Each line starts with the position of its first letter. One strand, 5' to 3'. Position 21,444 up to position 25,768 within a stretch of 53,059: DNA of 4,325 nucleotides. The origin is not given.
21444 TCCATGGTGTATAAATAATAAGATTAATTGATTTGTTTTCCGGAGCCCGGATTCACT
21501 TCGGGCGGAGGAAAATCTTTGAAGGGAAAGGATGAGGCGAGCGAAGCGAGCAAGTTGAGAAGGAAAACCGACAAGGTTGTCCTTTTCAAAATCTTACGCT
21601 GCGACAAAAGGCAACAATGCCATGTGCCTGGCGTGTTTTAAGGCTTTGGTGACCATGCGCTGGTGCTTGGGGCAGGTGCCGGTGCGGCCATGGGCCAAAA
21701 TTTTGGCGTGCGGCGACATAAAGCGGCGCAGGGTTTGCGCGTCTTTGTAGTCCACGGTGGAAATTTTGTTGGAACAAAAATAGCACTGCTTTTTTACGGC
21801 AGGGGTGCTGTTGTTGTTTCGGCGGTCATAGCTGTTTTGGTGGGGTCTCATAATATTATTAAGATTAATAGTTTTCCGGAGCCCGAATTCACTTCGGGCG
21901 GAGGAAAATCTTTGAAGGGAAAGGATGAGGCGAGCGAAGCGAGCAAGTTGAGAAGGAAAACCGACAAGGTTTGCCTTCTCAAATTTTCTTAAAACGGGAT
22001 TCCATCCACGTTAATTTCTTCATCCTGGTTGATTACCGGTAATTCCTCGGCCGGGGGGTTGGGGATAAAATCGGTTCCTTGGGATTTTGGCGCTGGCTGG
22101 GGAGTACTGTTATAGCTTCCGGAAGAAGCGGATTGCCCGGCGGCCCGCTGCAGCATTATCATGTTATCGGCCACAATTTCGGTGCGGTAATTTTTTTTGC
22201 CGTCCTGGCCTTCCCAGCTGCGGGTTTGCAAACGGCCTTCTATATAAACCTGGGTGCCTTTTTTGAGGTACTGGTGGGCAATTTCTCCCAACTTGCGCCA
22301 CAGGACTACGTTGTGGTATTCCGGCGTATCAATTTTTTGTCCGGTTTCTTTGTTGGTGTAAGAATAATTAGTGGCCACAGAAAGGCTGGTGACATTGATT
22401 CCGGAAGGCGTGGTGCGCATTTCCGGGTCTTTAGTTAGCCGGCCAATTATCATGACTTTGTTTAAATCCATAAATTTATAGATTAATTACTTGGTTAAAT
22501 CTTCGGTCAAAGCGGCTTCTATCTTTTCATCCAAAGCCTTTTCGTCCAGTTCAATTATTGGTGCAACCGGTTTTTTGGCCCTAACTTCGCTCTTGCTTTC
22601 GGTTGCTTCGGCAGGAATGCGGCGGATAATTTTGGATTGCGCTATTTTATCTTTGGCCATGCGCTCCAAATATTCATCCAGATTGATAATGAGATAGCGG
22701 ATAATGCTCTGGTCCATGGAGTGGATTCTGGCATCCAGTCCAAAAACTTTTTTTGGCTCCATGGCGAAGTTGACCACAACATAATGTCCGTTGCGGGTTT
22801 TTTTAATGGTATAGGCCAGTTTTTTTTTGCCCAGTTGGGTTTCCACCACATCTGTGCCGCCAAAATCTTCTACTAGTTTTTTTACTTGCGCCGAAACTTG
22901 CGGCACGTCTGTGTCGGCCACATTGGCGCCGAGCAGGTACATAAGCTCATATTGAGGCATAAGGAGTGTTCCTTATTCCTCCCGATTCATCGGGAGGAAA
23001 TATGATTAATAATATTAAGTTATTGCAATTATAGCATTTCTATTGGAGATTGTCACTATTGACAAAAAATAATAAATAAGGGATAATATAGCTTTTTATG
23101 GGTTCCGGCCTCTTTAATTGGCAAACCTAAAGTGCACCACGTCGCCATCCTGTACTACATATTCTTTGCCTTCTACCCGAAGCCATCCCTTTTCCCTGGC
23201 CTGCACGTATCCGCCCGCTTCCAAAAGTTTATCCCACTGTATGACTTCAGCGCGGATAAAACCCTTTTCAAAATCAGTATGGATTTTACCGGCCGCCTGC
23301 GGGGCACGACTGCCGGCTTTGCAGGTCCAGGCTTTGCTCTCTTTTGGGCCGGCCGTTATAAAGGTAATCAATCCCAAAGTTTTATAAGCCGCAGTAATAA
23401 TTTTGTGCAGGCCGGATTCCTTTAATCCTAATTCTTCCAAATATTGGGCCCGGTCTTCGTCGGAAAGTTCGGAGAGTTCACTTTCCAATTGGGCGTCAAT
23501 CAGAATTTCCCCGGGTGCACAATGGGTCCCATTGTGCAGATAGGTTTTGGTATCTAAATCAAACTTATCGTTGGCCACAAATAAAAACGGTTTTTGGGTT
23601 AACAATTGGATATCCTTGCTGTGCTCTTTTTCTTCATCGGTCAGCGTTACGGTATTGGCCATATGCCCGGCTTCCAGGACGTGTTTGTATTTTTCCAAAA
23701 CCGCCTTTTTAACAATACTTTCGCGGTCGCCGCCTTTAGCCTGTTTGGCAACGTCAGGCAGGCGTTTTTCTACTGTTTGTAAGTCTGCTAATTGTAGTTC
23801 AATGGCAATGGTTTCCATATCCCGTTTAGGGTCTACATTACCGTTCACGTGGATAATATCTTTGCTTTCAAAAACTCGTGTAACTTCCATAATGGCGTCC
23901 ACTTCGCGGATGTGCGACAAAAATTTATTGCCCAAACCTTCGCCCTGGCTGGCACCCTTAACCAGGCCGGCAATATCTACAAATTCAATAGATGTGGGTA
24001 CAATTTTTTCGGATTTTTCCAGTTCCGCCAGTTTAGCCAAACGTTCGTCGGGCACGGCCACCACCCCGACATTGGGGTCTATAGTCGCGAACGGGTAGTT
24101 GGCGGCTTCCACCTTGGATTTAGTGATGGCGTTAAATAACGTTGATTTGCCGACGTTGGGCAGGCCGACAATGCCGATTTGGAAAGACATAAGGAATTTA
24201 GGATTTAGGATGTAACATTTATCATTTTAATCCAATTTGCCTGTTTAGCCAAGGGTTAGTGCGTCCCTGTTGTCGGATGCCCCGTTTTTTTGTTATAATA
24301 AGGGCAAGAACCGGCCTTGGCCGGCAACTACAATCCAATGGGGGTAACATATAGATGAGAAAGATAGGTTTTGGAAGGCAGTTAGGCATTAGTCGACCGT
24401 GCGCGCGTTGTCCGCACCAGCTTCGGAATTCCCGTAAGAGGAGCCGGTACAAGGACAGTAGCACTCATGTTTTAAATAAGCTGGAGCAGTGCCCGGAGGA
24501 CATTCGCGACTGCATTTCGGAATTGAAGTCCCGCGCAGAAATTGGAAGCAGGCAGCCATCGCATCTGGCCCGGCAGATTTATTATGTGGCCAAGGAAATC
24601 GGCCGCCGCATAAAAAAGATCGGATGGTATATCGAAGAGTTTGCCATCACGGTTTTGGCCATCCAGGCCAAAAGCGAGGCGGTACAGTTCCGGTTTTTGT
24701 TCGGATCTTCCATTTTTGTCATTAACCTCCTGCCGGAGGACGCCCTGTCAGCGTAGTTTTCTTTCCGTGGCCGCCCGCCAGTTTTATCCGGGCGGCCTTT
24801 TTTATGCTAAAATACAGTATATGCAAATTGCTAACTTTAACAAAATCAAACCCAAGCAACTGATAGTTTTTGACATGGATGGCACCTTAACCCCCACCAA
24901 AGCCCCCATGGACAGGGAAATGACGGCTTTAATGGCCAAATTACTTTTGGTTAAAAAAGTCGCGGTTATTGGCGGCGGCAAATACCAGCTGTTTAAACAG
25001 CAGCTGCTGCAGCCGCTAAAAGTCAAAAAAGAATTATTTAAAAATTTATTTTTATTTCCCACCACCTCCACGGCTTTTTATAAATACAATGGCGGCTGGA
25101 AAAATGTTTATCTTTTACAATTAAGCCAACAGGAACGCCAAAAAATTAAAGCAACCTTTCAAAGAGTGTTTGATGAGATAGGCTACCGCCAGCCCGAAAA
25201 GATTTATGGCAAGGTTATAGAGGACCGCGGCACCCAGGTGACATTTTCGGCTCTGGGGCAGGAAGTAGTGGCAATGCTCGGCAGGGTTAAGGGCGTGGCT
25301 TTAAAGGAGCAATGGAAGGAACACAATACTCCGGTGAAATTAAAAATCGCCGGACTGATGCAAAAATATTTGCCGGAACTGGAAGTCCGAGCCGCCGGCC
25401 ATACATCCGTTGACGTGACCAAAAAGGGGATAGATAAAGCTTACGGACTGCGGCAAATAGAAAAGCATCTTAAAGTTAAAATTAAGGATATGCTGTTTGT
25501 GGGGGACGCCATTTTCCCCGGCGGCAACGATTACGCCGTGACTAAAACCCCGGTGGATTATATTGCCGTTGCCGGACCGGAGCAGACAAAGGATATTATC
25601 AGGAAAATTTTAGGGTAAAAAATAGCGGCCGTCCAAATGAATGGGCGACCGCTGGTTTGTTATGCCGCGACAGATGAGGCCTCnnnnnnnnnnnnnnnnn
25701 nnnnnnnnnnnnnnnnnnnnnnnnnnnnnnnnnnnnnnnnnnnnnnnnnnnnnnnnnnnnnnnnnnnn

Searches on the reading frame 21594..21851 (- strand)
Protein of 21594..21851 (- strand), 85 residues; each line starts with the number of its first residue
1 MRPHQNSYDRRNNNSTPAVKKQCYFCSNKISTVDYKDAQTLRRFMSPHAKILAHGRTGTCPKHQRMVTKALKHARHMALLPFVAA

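Call 107: search_protein_families(library=pfam, proteins=[window:21594-21851:-], max_evalue=0.001)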
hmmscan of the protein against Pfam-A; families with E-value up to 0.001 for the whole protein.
window:21594-21851:- (85 aa): 1 family
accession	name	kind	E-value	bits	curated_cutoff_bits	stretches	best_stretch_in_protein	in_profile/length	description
PF01084.26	Ribosomal_S18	-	4.9e-21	75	21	1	30-80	2-52/52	Ribosomal protein S18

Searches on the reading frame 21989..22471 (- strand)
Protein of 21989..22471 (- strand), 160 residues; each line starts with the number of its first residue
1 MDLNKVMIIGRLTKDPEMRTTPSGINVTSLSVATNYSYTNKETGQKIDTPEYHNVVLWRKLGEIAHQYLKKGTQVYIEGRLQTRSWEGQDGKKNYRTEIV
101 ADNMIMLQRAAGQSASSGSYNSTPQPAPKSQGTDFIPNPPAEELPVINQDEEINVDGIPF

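Call 82: search_protein_families(library=pfam, proteins=[window:21989-22471:-], max_evalue=0.00001)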
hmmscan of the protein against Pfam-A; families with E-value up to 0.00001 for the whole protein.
window:21989-22471:- (160 aa): 1 family
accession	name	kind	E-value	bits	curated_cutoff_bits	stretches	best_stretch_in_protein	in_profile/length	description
PF00436.31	SSB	-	4e-38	130.1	26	1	3-107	1-104/104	Single-strand binding protein family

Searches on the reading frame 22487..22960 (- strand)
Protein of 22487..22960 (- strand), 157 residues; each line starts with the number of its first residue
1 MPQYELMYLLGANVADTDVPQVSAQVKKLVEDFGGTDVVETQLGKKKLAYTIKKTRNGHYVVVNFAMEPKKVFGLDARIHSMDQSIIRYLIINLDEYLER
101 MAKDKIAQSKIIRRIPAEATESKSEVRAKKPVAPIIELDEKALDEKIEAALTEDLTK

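Call 82: search_protein_families(library=pfam, proteins=[window:22487-22960:-], max_evalue=0.00001)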
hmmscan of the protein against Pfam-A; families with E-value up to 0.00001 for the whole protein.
window:22487-22960:- (157 aa): 1 family
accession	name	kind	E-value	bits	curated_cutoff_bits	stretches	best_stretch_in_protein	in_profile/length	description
PF01250.22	Ribosomal_S6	-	9.9e-21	74.2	27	1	3-92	1-89/90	Ribosomal protein S6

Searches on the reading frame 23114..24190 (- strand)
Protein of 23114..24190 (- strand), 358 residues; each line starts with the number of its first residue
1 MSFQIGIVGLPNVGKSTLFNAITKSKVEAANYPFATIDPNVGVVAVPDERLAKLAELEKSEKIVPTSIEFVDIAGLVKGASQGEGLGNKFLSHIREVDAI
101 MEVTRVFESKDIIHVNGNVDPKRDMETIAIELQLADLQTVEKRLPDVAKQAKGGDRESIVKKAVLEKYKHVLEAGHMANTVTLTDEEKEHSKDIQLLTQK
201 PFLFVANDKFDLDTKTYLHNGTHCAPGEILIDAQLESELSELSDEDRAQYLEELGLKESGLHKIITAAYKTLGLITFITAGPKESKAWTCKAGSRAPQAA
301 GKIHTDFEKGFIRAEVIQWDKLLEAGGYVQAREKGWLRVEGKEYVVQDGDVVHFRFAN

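Call 82: search_protein_families(library=pfam, proteins=[window:23114-24190:-], max_evalue=0.00001)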
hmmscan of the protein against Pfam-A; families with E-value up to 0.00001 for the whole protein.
window:23114-24190:- (358 aa): 3 families
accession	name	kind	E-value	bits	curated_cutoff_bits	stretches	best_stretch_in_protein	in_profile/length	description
PF06071.19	YchF-GTPase_C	-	4.4e-36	123.3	27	1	274-356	1-83/84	Protein of unknown function (DUF933)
PF01926.29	MMR_HSR1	-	6.6e-23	81.4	21.9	1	4-109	1-86/113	50S ribosome-binding GTPase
PF02421.24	FeoB_N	-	2.7e-09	37.2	27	1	4-49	2-47/156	Ferrous iron transport protein B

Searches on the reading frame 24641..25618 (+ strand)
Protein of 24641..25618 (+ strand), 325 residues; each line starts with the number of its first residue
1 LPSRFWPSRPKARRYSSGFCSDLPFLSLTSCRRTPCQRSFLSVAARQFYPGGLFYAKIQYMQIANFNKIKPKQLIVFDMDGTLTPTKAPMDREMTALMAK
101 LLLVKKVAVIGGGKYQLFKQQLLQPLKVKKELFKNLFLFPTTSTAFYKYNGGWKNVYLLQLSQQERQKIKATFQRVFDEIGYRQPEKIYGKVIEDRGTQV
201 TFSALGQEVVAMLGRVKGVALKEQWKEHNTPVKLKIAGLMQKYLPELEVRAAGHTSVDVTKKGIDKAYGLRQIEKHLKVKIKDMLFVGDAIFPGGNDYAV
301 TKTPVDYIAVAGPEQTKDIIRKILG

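Call 82: search_protein_families(library=pfam, proteins=[window:24641-25618:+], max_evalue=0.00001)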
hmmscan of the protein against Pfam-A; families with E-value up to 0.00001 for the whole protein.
window:24641-25618:+ (325 aa): 2 families
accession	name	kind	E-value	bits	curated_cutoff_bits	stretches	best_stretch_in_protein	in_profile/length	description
PF03332.19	PMM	-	4.4e-11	43.4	22.4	1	96-324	3-219/221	Eukaryotic phosphomannomutase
PF08282.18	Hydrolase_3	-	2.9e-08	34.2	20.9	1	75-290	1-212/255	haloacid dehalogenase-like hydrolase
